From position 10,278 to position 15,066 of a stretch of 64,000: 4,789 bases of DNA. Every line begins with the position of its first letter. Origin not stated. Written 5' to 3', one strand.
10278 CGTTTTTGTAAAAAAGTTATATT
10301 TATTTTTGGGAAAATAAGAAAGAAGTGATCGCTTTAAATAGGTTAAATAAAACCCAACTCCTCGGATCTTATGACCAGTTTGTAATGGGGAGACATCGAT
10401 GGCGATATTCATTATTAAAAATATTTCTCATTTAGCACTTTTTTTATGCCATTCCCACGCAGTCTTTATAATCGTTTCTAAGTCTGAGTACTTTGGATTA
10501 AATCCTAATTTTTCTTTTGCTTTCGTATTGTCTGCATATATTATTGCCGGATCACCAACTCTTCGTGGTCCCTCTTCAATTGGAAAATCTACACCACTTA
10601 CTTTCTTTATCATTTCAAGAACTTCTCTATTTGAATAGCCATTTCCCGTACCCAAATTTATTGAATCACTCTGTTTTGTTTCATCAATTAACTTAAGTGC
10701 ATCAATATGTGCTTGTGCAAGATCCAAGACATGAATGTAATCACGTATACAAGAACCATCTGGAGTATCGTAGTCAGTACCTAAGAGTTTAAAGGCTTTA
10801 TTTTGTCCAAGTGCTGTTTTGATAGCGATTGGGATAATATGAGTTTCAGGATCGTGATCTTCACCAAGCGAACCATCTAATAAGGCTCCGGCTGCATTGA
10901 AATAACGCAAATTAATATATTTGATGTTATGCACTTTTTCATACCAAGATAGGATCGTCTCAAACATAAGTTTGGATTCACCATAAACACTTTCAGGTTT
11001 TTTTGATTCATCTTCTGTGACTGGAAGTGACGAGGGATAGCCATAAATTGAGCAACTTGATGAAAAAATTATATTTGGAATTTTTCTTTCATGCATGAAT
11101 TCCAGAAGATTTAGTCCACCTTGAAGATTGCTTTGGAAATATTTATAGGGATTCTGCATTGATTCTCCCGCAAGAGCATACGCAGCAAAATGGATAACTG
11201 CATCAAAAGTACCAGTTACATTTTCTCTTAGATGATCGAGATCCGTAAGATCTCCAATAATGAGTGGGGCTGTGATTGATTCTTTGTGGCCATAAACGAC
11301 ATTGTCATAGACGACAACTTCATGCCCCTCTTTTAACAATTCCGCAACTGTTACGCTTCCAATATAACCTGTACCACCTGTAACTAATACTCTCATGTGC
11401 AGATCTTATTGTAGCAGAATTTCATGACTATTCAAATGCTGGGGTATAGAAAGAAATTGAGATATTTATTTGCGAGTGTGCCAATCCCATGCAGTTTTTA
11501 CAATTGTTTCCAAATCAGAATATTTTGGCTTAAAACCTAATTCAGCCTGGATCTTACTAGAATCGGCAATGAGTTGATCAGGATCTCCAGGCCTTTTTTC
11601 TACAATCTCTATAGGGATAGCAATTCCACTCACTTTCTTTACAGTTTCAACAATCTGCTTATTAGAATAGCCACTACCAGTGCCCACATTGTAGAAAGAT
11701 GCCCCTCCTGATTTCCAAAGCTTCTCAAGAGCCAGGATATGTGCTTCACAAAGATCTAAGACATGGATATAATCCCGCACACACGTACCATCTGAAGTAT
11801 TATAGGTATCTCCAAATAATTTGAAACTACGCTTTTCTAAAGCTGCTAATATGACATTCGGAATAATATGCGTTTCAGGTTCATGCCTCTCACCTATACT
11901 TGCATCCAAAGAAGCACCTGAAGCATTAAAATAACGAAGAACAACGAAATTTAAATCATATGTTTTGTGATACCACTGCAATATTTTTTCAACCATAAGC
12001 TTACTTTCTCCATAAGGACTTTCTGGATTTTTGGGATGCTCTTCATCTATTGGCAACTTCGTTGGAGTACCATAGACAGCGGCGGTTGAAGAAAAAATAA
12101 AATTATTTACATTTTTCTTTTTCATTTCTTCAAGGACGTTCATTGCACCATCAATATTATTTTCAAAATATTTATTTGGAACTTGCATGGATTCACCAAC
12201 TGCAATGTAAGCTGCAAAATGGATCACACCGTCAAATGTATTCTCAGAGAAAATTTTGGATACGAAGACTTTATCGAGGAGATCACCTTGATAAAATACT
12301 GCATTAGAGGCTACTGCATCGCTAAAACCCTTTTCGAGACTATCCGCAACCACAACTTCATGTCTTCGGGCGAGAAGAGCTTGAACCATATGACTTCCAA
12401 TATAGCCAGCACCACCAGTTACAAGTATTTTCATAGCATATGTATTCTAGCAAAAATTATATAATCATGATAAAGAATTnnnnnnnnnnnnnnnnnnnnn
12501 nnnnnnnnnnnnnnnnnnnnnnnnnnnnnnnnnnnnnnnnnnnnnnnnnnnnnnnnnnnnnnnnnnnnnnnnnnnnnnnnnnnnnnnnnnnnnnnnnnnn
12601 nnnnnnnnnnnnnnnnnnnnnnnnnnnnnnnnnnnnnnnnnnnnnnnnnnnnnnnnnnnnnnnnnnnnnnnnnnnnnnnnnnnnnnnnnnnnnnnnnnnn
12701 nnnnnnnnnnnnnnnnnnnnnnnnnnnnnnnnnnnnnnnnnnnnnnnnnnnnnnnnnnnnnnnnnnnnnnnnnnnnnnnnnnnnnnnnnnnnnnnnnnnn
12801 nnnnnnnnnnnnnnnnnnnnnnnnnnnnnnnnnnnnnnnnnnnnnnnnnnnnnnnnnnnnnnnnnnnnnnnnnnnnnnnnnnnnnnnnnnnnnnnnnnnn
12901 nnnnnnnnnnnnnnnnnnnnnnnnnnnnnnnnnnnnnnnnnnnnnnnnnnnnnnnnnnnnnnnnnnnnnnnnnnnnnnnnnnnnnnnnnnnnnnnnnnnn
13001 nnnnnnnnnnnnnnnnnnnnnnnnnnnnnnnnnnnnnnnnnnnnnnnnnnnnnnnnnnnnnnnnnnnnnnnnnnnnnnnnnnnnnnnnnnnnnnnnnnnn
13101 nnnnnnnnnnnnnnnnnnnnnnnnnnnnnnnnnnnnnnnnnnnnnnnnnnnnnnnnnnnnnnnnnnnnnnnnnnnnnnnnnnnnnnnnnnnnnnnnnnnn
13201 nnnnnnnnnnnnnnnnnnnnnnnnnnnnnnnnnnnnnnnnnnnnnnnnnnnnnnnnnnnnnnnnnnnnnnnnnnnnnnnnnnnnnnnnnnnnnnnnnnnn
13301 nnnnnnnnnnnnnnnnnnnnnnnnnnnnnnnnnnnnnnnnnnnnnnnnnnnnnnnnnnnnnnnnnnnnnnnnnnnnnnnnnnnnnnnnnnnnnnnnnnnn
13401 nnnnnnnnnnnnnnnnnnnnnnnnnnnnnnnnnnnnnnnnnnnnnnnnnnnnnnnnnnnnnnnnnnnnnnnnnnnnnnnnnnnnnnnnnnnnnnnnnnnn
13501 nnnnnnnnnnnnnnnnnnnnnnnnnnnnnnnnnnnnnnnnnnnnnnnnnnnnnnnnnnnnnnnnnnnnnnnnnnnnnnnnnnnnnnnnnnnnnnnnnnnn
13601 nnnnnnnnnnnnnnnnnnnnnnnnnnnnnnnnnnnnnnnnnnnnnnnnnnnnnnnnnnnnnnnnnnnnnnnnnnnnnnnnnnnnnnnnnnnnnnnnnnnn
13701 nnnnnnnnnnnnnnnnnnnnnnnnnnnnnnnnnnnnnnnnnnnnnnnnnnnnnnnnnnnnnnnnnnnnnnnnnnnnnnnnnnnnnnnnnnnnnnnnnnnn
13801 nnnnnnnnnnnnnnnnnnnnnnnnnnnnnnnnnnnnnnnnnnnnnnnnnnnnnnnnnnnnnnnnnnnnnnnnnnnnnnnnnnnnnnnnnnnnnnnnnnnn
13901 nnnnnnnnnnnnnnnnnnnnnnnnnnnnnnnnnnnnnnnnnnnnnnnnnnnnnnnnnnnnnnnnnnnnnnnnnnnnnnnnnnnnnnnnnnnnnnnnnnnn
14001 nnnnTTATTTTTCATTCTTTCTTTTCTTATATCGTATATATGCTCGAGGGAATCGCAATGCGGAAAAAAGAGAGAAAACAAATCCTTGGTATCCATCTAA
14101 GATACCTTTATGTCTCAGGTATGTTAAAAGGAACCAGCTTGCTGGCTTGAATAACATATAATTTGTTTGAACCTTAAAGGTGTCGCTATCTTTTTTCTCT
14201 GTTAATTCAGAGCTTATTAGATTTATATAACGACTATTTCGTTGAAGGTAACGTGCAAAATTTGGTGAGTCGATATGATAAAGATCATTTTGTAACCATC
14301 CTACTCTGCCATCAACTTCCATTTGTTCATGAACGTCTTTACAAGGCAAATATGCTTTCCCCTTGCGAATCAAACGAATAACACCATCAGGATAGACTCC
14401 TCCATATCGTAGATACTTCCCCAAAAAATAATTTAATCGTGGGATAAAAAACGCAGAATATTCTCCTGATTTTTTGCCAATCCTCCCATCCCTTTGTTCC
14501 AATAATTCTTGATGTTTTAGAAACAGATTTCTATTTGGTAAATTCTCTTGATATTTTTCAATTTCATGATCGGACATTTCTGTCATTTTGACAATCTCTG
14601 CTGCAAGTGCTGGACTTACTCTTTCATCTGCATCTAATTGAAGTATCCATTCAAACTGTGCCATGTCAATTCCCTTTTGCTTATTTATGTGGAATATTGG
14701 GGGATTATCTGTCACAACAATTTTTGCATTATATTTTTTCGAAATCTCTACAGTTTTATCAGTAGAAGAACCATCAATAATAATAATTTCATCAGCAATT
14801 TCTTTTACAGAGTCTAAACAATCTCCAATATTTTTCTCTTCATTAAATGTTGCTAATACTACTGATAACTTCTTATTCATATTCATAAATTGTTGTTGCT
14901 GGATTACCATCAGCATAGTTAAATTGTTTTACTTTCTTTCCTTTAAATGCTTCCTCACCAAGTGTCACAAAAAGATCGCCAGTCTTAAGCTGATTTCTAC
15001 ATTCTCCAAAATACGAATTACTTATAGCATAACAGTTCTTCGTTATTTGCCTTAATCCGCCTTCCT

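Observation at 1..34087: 34-kb unidirectional glycosylation mega-locus dominated by GT-C membrane enzymes paired with polyprenol-phosphate-sugar synthases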

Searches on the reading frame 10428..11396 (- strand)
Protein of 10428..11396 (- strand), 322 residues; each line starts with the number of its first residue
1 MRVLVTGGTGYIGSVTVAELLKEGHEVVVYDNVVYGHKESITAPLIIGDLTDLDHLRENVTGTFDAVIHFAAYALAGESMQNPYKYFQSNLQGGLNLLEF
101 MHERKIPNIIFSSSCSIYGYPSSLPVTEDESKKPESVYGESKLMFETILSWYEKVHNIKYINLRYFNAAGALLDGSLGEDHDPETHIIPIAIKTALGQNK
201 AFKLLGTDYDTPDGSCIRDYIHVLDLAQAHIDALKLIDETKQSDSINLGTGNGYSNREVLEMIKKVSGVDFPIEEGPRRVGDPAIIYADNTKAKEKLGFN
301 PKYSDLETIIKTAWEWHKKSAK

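Call 6: search_protein_families(library=pfam, max_evalue=0.01, proteins=[window:10428-11396:-])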
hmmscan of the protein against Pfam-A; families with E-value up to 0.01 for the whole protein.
window:10428-11396:- (322 aa): 10 families
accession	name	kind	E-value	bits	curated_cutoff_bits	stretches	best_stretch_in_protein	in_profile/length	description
PF01370.27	Epimerase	-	6.6e-53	180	20.9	1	3-249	1-240/240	NAD dependent epimerase/dehydratase family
PF16363.11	GDP_Man_Dehyd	-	7.8e-46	157.5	27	1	4-305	1-325/332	GDP-mannose 4,6 dehydratase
PF01073.25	3Beta_HSD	-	2.6e-16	59.9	22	1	4-147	1-155/280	3-beta hydroxysteroid dehydrogenase/isomerase family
PF04321.23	RmlD_sub_bind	-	9.7e-12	45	27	1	1-154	1-141/287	RmlD substrate binding domain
PF02719.21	Polysacc_synt_2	-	4.2e-11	43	20.2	1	3-170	1-173/293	Polysaccharide biosynthesis protein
PF07993.18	NAD_binding_4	-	4.1e-07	29.8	20.1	0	5-30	1-27/258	Male sterility protein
PF13460.12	NAD_binding_10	-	4.7e-07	30.3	27.2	1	7-127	1-112/184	NAD(P)H-binding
PF05368.20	NmrA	-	2.4e-06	27.8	27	1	2-114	4-107/298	NmrA-like family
PF08659.16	KR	-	0.00031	21.2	22.6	0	3-29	3-29/180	KR domain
PF00106.31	adh_short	-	0.0096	15.9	26.6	0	3-33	3-33/195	short chain dehydrogenase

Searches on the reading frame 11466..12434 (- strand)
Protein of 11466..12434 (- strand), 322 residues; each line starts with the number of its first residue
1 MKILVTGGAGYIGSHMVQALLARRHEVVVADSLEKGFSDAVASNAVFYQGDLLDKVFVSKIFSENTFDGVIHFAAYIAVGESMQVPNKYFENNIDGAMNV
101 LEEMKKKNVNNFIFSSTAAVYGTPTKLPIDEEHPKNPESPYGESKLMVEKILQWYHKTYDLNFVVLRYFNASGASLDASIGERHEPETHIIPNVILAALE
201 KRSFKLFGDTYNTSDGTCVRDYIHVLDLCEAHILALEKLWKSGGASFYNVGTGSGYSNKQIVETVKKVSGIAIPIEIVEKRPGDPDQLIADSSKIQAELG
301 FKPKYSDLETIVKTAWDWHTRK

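Call 6: search_protein_families(library=pfam, max_evalue=0.01, proteins=[window:11466-12434:-])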
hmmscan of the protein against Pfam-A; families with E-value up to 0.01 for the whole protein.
window:11466-12434:- (322 aa): 10 families
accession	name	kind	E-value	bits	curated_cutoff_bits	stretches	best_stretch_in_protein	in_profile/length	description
PF01370.27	Epimerase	-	2e-64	217.7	20.9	1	3-251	1-240/240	NAD dependent epimerase/dehydratase family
PF16363.11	GDP_Man_Dehyd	-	3e-62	211.4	27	1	4-309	1-327/332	GDP-mannose 4,6 dehydratase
PF01073.25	3Beta_HSD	-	4.6e-21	75.5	22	1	4-151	1-156/280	3-beta hydroxysteroid dehydrogenase/isomerase family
PF04321.23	RmlD_sub_bind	-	7.2e-19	68.4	27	1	1-158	1-142/287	RmlD substrate binding domain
PF02719.21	Polysacc_synt_2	-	6.6e-16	58.8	20.2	1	3-173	1-173/293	Polysaccharide biosynthesis protein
PF07993.18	NAD_binding_4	-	2.3e-11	43.8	20.1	1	65-176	87-212/258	Male sterility protein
PF13460.12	NAD_binding_10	-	8.2e-10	39.3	27.2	1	7-167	1-142/184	NAD(P)H-binding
PF05368.20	NmrA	-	1.7e-07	31.6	27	1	2-176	4-160/298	NmrA-like family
PF08659.16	KR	-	0.00015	22.1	22.6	1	3-126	3-146/180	KR domain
PF00106.31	adh_short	-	0.0048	16.8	26.6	1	3-77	3-88/195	short chain dehydrogenase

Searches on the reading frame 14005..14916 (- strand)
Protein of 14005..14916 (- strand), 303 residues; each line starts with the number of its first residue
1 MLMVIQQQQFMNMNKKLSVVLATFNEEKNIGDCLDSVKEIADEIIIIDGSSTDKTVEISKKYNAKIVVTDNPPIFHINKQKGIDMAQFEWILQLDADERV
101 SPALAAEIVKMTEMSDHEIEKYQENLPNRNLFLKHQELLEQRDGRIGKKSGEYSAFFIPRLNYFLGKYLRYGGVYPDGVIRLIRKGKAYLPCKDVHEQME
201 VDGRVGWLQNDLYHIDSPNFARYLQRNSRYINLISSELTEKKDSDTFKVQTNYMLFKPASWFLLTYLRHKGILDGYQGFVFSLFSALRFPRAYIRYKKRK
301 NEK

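Call 5: search_protein_families(library=pfam, max_evalue=0.01, proteins=[window:14005-14916:-])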
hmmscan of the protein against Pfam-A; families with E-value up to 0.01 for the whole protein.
window:14005-14916:- (303 aa): 2 families
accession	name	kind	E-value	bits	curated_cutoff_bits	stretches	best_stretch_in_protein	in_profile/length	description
PF00535.33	Glycos_transf_2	-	5.1e-19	69.3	23.3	1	18-113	1-104/168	Glycosyl transferase family 2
PF13704.12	Glyco_tranf_2_4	-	0.00068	20.5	27.5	1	25-98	2-82/98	Glycosyl transferase family 2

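Call 74: search_protein_families(library=ncbifam, max_evalue=0.00001, proteins=[window:14005-14916:-])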
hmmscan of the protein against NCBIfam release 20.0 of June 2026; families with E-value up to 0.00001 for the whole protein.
window:14005-14916:- (303 aa): 7 families
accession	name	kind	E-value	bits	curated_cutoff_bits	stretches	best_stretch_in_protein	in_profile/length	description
TIGR04283.1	glyco_like_mftF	equivalog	7.7e-14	51.8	182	1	17-142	1-127/221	TIGR04283 family arsenosugar biosynthesis glycosyltransferase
TIGR04195.1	S_glycosyl_SunS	equivalog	1.3e-12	47.4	350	1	21-100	63-143/421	SunS family peptide S-glycosyltransferase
NF007482.0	PRK10073.1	equivalog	6.5e-12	45.1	423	1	11-120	2-118/334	glycosyltransferase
NF045692.1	OglycostaseCruG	equivalog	7.1e-09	35.1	600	1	8-118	34-158/386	2'-O-glycosyltransferase CruG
TIGR04182.1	glyco_TIGR04182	equivalog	1.3e-08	34.7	325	1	18-110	3-95/293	S-layer glycoprotein N-glycosyltransferase AglJ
NF010496.0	PRK13915.1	equivalog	1.8e-08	33.8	262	1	12-71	28-93/307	glucosyl-3-phosphoglycerate synthase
NF038302.1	EPS_HpsE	equivalog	6.5e-06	25.3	300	0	16-91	2-90/307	hormogonium polysaccharide biosynthesis glycosyltransferase HpsE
